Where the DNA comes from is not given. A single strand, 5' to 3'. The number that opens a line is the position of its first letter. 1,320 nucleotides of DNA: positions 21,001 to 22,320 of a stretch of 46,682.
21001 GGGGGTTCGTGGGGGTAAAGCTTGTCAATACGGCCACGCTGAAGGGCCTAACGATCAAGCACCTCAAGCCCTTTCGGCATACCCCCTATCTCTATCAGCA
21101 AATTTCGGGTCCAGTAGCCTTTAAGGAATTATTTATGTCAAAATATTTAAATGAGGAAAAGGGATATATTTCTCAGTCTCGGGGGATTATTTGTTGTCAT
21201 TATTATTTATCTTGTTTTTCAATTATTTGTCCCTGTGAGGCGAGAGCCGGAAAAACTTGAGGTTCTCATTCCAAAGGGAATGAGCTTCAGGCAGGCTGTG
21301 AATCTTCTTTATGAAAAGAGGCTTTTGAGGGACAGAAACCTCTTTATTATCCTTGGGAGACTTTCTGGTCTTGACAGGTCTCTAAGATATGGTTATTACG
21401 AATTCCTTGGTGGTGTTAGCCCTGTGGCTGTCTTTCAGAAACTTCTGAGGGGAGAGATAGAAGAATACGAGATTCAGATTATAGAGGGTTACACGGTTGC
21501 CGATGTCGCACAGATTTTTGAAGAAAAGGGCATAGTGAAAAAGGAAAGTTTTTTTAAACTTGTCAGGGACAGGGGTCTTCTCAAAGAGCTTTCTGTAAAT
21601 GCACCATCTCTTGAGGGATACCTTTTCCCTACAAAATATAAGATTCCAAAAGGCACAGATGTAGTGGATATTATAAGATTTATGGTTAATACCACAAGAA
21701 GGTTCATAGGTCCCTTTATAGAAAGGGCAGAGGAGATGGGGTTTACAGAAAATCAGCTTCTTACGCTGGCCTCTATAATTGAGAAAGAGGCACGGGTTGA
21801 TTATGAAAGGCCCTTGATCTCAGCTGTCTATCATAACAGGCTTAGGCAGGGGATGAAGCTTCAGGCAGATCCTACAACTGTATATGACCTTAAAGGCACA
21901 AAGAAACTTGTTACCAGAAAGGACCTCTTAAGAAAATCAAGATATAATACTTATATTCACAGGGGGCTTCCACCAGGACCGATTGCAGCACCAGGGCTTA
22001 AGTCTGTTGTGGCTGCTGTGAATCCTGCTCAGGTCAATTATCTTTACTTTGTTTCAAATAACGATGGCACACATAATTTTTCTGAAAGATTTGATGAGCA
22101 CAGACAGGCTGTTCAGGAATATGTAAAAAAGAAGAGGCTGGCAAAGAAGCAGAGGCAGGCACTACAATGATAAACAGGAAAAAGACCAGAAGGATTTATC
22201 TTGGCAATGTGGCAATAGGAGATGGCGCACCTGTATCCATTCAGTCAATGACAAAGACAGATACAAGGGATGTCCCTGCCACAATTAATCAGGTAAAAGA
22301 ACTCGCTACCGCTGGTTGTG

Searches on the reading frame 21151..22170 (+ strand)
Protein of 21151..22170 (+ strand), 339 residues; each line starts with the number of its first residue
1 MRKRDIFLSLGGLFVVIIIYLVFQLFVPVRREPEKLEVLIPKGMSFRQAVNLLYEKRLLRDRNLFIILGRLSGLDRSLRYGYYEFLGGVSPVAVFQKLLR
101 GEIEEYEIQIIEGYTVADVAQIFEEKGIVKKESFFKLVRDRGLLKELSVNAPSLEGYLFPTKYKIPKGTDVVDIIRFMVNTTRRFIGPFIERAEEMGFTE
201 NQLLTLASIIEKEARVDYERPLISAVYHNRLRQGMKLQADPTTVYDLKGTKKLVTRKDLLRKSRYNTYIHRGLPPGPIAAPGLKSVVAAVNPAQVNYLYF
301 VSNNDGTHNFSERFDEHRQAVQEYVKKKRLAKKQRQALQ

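Call 52: search_protein_families(library=pfam, proteins=[window:21151-22170:+], max_evalue=0.00001)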
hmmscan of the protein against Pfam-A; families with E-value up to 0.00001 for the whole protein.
window:21151-22170:+ (339 aa): 1 family
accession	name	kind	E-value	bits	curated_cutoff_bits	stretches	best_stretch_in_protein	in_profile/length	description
PF02618.21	YceG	-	3.9e-80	269.7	32.4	1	38-323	1-275/275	YceG-like family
